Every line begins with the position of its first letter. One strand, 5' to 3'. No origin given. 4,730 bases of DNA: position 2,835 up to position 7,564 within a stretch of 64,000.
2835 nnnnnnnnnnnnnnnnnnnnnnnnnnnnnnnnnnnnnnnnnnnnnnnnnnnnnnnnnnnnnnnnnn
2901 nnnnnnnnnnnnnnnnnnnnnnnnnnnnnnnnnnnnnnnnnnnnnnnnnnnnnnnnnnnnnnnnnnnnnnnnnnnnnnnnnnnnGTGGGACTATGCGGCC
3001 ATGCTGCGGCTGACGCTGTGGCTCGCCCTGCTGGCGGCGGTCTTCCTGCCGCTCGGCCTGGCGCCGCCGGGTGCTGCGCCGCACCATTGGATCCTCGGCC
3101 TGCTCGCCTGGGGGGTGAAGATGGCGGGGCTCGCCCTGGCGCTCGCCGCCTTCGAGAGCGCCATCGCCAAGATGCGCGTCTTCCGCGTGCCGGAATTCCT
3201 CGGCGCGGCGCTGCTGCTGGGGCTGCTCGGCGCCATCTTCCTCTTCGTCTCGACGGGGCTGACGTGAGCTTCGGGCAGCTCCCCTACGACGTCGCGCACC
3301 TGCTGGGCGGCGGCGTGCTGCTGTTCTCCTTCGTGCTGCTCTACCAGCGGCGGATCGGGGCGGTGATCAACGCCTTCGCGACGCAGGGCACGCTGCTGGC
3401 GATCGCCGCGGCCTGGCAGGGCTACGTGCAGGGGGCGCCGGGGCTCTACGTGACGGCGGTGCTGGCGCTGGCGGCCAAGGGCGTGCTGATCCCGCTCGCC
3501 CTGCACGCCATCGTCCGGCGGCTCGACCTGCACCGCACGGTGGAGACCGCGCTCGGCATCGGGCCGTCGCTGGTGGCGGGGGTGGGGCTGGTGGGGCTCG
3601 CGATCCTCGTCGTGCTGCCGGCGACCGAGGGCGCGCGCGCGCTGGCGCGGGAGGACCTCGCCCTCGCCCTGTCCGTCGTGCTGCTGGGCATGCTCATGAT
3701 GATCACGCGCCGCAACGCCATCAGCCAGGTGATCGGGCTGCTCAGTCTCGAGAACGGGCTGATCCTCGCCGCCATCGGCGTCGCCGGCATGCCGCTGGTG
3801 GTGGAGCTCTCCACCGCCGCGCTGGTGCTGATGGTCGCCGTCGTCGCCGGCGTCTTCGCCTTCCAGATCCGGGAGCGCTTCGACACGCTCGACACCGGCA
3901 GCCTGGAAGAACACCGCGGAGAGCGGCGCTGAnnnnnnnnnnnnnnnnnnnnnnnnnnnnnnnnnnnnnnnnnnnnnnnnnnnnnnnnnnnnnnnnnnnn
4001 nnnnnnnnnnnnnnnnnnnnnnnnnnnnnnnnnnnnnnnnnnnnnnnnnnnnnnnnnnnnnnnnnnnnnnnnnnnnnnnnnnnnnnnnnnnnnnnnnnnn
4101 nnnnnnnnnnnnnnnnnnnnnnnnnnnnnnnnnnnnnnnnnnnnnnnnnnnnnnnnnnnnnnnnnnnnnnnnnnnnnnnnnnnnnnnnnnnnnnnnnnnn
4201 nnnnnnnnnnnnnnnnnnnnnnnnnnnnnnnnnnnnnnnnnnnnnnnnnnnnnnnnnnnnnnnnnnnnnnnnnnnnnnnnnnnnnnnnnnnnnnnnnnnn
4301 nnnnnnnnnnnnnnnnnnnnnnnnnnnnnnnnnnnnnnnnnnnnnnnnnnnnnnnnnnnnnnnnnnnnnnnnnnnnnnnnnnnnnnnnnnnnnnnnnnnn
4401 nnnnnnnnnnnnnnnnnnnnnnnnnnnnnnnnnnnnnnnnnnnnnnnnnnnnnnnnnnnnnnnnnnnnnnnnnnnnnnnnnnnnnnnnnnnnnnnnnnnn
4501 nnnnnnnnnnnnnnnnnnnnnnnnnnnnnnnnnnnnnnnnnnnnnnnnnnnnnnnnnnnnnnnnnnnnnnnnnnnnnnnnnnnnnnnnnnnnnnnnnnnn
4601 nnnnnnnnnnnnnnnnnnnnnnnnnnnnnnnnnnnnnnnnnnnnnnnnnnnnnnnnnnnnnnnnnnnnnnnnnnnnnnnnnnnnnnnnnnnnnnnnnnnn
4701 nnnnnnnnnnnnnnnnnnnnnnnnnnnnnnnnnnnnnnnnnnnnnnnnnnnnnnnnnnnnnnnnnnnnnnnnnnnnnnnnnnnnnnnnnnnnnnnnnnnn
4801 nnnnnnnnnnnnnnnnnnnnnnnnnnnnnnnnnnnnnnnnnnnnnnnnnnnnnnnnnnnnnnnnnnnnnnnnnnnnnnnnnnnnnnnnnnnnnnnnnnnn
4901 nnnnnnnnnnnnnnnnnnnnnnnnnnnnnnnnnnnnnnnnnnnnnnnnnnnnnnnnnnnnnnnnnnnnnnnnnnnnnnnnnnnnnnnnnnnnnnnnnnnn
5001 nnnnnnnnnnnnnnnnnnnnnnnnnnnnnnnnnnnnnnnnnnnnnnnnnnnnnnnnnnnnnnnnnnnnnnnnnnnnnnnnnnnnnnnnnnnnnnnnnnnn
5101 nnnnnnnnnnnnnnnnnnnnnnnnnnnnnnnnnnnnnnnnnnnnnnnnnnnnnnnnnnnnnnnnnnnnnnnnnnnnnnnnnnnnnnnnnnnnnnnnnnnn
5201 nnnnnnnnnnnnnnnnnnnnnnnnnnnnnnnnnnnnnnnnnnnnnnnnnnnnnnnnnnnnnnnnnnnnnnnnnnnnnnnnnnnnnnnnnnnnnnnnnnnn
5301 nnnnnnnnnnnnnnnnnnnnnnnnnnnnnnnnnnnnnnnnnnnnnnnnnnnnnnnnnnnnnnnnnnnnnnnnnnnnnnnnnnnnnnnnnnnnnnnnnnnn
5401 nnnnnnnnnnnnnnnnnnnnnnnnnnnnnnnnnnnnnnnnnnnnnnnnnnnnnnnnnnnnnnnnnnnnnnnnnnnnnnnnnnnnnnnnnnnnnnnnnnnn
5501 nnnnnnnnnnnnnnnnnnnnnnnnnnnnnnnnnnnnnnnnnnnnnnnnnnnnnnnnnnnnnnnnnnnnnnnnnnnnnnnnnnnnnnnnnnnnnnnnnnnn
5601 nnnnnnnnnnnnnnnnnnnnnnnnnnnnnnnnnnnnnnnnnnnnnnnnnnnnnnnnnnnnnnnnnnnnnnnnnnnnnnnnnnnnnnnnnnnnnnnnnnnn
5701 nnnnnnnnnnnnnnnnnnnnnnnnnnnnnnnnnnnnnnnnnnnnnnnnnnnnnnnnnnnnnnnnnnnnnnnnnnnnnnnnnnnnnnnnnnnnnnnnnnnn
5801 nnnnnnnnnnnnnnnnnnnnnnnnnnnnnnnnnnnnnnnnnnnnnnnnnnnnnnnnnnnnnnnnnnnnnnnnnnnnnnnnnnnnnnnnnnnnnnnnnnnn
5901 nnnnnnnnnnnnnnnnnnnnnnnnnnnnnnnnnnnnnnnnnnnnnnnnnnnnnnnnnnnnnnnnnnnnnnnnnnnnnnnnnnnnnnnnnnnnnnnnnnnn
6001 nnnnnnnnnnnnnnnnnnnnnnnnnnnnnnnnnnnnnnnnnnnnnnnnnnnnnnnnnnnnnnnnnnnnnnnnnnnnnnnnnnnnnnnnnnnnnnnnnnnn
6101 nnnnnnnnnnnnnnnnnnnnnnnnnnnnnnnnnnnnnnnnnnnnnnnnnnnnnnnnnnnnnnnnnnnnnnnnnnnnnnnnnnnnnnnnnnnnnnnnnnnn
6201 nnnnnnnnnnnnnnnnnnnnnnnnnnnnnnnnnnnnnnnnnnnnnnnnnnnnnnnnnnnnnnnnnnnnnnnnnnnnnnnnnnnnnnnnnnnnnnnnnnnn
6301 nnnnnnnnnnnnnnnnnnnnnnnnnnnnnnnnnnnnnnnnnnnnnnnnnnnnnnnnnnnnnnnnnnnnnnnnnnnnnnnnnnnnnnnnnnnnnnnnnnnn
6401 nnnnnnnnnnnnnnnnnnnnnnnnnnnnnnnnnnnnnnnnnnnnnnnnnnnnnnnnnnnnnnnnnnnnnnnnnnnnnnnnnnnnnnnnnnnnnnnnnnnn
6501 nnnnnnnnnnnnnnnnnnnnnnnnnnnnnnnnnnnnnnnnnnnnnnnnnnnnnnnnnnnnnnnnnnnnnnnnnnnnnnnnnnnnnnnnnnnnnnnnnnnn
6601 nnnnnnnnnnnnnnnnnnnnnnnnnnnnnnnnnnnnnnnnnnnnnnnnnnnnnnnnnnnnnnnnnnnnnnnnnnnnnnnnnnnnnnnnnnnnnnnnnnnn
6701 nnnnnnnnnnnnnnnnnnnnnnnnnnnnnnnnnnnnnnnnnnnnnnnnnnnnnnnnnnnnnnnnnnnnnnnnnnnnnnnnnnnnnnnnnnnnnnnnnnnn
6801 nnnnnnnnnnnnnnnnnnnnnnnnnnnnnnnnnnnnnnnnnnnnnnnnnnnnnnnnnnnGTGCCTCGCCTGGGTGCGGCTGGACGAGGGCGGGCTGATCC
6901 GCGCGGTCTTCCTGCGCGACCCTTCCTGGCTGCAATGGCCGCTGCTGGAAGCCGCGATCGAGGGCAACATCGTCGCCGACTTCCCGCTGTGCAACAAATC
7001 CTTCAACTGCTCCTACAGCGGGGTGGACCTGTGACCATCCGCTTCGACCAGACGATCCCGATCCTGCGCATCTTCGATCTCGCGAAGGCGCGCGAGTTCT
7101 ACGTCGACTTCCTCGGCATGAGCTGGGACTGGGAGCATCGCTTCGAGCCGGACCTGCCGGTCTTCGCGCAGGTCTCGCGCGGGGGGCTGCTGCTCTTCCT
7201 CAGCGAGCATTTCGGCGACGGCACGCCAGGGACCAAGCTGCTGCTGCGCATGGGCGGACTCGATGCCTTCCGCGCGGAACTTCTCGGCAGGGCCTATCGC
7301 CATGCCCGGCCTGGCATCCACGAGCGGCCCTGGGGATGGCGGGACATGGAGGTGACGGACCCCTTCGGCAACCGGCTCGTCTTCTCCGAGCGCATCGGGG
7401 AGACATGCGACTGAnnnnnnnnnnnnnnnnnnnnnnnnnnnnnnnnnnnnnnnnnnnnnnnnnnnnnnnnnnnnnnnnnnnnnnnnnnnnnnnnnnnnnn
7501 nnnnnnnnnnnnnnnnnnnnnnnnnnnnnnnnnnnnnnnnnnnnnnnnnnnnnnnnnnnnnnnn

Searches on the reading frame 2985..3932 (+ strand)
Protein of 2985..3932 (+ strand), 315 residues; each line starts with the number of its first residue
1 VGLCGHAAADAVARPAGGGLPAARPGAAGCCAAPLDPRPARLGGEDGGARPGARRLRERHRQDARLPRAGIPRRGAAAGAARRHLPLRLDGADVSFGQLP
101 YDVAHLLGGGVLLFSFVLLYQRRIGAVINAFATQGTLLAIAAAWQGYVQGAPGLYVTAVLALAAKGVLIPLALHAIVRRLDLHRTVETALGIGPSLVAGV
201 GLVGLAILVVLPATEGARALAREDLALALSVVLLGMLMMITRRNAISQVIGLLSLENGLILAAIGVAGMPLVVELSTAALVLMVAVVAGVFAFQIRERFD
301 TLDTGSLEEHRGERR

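Call 3: search_protein_families(library=pfam, proteins=[window:2985-3932:+], max_evalue=0.01)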
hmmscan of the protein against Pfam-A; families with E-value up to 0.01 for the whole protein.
window:2985-3932:+ (315 aa): 1 family
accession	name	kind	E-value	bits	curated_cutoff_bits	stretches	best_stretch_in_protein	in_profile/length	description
PF00420.29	Oxidored_q2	-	0.00012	22.2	26.1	1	226-288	4-64/95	NADH-ubiquinone/plastoquinone oxidoreductase chain 4L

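Call 4: search_protein_families(library=ncbifam, proteins=[window:2985-3932:+], max_evalue=0.01)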
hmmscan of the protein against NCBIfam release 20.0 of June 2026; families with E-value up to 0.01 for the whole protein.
window:2985-3932:+ (315 aa): 1 family
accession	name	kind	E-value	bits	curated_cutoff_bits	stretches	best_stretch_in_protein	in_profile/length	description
NF008556.0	PRK11492.1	equivalog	4e-18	66.1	136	1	106-312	9-216/216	hydrogenase 4 membrane subunit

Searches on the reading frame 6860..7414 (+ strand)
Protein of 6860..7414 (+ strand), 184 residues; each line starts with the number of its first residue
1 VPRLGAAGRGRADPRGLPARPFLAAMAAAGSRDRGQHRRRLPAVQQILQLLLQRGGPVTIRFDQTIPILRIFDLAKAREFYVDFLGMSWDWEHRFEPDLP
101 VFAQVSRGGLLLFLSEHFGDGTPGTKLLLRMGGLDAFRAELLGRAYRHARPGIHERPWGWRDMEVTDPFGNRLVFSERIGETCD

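Call 3: search_protein_families(library=pfam, proteins=[window:6860-7414:+], max_evalue=0.01)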
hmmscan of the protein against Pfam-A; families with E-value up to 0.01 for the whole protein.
window:6860-7414:+ (184 aa): 2 families
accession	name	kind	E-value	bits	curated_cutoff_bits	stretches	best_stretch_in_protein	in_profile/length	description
PF19581.5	Glyoxalase_7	-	2.2e-47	160.8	23.6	1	59-179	10-130/133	Glyoxalase superfamily protein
PF00903.31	Glyoxalase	-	0.0012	19.7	20.6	1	69-175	7-121/121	Glyoxalase/Bleomycin resistance protein/Dioxygenase superfamily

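Call 4: search_protein_families(library=ncbifam, proteins=[window:6860-7414:+], max_evalue=0.01)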
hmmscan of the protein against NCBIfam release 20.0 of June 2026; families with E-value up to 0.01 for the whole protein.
window:6860-7414:+ (184 aa): 3 families
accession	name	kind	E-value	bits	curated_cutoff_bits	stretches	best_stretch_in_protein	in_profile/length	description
NF033156.1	ble_BLMA_gen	subfamily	1.4e-08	35.1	140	1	62-177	4-120/121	BLMA family bleomycin binding protein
NF000479.1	zbmA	exception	1.2e-05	25.7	280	1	65-177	7-120/132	zorbamycin binding protein ZbmA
NF000489.1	ble_Sh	exception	1.8e-05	25.1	260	1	63-175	5-118/124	phleomycin/bleomycin binding protein Ble-Sh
